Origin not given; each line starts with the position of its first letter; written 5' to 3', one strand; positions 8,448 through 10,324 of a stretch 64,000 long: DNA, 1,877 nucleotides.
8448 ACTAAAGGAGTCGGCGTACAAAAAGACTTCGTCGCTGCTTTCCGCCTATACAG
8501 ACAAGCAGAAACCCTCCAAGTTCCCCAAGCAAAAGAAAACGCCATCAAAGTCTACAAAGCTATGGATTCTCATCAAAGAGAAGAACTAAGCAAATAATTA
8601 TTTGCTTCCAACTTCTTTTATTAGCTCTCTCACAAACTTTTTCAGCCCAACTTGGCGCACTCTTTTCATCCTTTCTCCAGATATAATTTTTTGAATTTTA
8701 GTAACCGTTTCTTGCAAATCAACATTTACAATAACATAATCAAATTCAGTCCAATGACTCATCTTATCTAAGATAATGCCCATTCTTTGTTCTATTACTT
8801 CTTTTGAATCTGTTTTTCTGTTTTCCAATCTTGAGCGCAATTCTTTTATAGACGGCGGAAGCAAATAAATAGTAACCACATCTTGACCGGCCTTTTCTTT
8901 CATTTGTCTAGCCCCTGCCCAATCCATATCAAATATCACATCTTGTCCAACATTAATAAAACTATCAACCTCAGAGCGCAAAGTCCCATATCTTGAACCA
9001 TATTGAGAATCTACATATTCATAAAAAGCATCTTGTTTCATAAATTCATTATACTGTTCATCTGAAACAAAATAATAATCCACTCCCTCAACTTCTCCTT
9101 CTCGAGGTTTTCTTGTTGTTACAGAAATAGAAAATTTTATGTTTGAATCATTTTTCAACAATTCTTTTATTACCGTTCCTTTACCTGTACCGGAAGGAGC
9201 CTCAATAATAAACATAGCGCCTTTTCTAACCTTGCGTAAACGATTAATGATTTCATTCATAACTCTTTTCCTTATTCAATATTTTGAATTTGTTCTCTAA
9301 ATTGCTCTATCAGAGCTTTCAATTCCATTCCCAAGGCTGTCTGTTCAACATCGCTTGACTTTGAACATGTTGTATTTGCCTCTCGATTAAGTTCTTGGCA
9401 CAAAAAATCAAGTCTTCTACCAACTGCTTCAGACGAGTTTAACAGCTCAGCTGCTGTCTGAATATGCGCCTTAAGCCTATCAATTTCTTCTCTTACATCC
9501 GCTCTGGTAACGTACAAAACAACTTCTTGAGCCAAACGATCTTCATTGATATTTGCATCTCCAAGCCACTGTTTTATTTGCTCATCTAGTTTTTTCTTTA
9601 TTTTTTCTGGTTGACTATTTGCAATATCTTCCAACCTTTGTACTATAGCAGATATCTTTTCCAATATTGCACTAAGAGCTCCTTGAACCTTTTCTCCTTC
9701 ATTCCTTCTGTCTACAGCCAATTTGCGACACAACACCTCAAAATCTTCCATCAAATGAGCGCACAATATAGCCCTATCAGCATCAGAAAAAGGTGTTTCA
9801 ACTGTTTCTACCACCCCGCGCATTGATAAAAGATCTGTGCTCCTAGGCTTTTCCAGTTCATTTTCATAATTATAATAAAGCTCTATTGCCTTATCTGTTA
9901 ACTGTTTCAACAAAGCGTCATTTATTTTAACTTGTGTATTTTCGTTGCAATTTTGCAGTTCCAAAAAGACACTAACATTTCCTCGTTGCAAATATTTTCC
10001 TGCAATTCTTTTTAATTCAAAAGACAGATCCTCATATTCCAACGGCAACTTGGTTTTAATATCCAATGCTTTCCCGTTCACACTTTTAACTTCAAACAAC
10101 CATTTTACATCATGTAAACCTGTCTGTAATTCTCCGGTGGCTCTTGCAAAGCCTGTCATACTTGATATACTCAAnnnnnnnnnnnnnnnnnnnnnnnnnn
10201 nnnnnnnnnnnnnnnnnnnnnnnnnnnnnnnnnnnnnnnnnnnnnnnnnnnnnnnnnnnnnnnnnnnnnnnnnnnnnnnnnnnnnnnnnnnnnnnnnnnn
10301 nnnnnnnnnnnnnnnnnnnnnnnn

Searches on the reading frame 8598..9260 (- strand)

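Call 68: search_protein_families(library=pfam, proteins=[window:8598-9260:-], max_evalue=0.00001)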
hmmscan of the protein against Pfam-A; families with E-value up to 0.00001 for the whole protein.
window:8598-9260:- (220 aa): 1 family
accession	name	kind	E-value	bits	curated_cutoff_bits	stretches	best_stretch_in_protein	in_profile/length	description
PF00625.27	Guanylate_kin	-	3.4e-42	144.6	25.2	1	16-194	4-180/182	Guanylate kinase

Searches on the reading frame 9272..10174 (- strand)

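Call 68: search_protein_families(library=pfam, proteins=[window:9272-10174:-], max_evalue=0.00001)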
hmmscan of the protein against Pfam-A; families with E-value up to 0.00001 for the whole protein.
window:9272-10174:- (300 aa): 2 families
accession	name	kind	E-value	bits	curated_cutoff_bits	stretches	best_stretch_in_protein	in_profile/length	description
PF08340.16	YicC-like_C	-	2.8e-41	140.9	27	1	184-300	4-120/120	Endoribonuclease YicC-like, C-terminal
PF03755.18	YicC-like_N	-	5.1e-30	105.3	25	1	3-163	1-154/156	Endoribonuclease YicC-like, N-terminal region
